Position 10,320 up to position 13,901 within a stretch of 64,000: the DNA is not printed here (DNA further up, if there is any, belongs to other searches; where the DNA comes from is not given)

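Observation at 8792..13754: Tandem triplication of an unclassified GT-C-like module, two copies fused into one 1094-aa protein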

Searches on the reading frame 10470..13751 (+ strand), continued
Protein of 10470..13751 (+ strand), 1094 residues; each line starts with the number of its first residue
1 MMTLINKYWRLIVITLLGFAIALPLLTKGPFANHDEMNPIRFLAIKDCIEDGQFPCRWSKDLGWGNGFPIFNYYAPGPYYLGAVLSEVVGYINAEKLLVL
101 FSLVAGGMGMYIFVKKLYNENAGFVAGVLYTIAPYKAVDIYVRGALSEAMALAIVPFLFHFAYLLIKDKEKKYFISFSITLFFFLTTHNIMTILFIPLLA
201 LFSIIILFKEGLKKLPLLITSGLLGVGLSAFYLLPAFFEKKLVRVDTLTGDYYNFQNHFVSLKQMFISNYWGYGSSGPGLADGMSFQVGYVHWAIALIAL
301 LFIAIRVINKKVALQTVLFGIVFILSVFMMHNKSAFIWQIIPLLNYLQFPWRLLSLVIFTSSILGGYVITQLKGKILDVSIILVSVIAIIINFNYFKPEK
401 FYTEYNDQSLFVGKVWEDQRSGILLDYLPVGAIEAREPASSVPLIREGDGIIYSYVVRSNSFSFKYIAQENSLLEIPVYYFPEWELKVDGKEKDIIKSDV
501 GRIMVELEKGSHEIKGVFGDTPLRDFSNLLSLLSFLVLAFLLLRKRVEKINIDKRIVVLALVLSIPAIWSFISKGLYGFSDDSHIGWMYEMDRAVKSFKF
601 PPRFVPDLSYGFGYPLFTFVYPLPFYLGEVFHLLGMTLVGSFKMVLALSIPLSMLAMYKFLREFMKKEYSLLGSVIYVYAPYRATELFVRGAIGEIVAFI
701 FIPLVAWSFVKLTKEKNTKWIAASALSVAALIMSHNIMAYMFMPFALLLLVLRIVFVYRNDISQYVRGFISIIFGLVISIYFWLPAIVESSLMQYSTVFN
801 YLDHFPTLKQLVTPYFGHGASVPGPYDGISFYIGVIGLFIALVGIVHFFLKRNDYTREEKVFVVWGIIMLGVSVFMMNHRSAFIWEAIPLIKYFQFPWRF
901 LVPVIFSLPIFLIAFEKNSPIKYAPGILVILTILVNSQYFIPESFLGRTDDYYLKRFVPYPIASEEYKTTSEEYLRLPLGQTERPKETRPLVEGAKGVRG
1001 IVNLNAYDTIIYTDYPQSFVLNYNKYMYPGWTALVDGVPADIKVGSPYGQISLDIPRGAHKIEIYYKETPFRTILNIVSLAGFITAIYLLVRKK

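Call 51: find_related_loci(query=window:10470-13751:+, collection=genome_contigs, flank=6000)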
Query window:10470-13751:+ (1094 aa) in genome_contigs; peptide patterns used: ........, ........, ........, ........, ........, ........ (x = any residue, [..] = any of these).
34 stretches matched a pattern; 15 encode a relative of the query (tblastn E <= 1e-3); 15 distinct loci.
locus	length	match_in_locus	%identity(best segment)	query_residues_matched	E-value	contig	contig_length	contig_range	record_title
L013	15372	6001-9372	48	1-1094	0e+0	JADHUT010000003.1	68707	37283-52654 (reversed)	MAG: Candidatus Microgenomates bacterium isolate BS150m-G53 BS-150m-C278, whole genome shotgun sequence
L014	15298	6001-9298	57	1-1094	0e+0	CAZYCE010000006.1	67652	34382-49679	MAG TPA_asm: uncultured Gammaproteobacteria bacterium isolate binchicken_co220_61 genome assembly, contig: NODE_172_leng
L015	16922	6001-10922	56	1-1088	0e+0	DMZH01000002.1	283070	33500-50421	MAG TPA_asm: Candidatus Woesebacteria bacterium isolate UBA8517 contig_17954, whole genome shotgun sequence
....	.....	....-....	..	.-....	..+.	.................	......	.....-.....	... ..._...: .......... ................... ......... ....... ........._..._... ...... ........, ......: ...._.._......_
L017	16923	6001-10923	50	1-1094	0e+0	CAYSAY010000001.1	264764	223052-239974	MAG TPA_asm: uncultured Gammaproteobacteria bacterium isolate ERP113451_co1_283 genome assembly, contig: NODE_7_length_2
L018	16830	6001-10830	51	1-1094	0e+0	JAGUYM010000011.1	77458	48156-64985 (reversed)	MAG: Candidatus Woesebacteria bacterium isolate DeMMO6_63 c_000000051655, whole genome shotgun sequence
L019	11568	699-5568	50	1-1094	0e+0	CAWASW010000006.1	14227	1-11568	MAG: Candidatus Woesebacteria bacterium isolate MFD02832.bin.1.153 genome assembly, contig: contig_14428, whole genome s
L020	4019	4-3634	49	1-1094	0e+0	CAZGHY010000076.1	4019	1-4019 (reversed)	MAG TPA_asm: uncultured Gammaproteobacteria bacterium isolate SRP286056_co2_319 genome assembly, contig: NODE_39980_leng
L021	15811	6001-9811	52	1-1088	8e-168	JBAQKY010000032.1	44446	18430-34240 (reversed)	MAG: Microgenomates group bacterium isolate MFD12071_ilm_asm_bin3 k127_18788, whole genome shotgun sequence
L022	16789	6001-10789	50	1-1094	2e-165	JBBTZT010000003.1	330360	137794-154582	MAG: Patescibacteria group bacterium isolate H41-bin064_1 H41_bin064_1_000000000003, whole genome shotgun sequence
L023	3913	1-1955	50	25-1094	7e-171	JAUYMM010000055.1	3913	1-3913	MAG: Candidatus Woesebacteria bacterium isolate C24_metabat.bin.86_sub C24_k141_201507, whole genome shotgun sequence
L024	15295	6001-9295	56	1-1094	0e+0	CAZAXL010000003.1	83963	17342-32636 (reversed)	MAG TPA_asm: uncultured Gammaproteobacteria bacterium isolate SRP062349_co2_103 genome assembly, contig: NODE_179_length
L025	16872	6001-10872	52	5-1094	0e+0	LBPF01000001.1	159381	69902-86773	MAG: Candidatus Woesebacteria bacterium GW2011_GWB1_33_38 UR44_C0001, whole genome shotgun sequence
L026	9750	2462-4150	35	3-1094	1e-96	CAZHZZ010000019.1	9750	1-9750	MAG TPA_asm: uncultured Gammaproteobacteria bacterium isolate binchicken_co275_502 genome assembly, contig: NODE_11225_l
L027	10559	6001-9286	35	25-1091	5e-149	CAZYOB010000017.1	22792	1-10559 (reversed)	MAG TPA_asm: uncultured Pseudomonadales bacterium isolate SRP050083_co1_469 genome assembly, contig: NODE_864_length_227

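Call 65: search_protein_families(library=pfam, proteins=[P0040, P0038], max_evalue=0.001)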
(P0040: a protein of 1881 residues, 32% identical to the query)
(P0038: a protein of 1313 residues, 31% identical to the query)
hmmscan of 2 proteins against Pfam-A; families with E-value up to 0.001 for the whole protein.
P0040 (1881 aa): 2 families
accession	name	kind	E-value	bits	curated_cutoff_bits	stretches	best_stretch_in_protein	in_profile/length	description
PF10131.15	PTPS_related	-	1.6e-09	37.3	26.4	1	852-1192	1-317/621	6-pyruvoyl-tetrahydropterin synthase related domain; membrane protein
PF13231.12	PMT_2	-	0.0002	22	26.1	1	1487-1625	23-154/160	Dolichyl-phosphate-mannose-protein mannosyltransferase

P0038 (1313 aa): 2 families
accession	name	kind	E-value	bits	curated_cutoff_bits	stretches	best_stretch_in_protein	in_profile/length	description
PF09586.16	YfhO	-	2.7e-09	36.4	28.5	1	650-713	764-828/835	Bacterial membrane protein YfhO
PF13231.12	PMT_2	-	0.00023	21.8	26.1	1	835-973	3-136/160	Dolichyl-phosphate-mannose-protein mannosyltransferase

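Call 66: predict_structure(alignment_id=A5)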
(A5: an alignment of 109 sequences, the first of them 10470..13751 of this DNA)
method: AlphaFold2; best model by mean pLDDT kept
length: 1094 residues; sequences in the alignment: 109
mean_pLDDT: 78.6   pTM: 0.68
mean pLDDT of the five models: 78.6, 78.5, 76.9, 68.6, 66.5
residues with pLDDT >= 90: 323; 70-90: 468; 50-70: 241; < 50: 62
segments of 3 or more residues with pLDDT < 50: 63-65, 244-254, 272-284, 403-427, 431-436
pLDDT, mean of each block of 10 residues (from residue 1): 73 81 68 63 78 65 51 71 85 83 85 85 83 70 73 83 77 78 74 59 63 70 76 69 48 54 59 40 51 70 71 70 72 70 59 69 73 67 72 67 49 44 46 51 80 77 88 84 82 84 89 83 71 70 62 83 89 73 81 81 63 67 93 92 94 98 96 97 87 93 98 94 98 93 97 93 94 97 88 71 85 68 64 92 96 96 98 94 89 85 97 88 88 89 69 83 77 69 79 81 85 95 89 96 92 95 91 94 96 72
secondary structure, 60 per line:
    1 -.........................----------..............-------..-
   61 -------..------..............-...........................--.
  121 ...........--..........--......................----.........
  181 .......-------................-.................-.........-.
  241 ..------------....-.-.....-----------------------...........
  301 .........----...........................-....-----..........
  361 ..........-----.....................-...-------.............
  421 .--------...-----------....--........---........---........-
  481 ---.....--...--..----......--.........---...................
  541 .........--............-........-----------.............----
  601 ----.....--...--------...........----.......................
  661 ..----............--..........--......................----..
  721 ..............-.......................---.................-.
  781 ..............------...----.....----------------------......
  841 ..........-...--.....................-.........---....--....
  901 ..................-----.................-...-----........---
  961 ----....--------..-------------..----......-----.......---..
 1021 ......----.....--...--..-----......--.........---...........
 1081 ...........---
elements in order (helices of 4 or more, strands of 3 or more residues): H2-26 H37-50 H76-89 H91-117 H120-131 H134-143 H146-167 H172-187 H195-210 H212-228 H230-238 H255-258 H262-266 H290-309 H314-330 H332-340 H342-345 H351-370 H376-396 H408-421 E444-447 E450-457 E461-468 E472-479 E484-488 E491-493 E502-507 E510-518 H522-549 H552-563 H565-572 H584-596 E605-609 E612-614 H623-633 H638-662 H667-678 H681-690 H693-714 H719-734 H736-758 H762-778 H780-792 H808-812 H835-850 H857-877 H879-887 H891-894 H897-918 H924-940 H950-957 H965-968 E998-1003 E1009-1015 E1019-1026 E1031-1035 E1038-1040 E1050-1055 E1058-1066 H1070-1091

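Call 75: list_cluster_members(proteins=[P0001, P0002])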
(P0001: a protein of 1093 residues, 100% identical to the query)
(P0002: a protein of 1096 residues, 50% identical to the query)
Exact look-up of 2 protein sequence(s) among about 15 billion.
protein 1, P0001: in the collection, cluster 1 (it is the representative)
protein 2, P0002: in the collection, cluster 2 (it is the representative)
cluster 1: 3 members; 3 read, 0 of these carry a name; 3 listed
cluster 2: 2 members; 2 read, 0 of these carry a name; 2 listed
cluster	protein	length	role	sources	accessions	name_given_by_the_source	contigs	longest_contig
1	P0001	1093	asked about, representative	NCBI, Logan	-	-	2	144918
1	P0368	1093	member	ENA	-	-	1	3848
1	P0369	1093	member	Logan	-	-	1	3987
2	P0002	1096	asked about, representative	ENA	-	-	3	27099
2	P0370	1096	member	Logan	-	-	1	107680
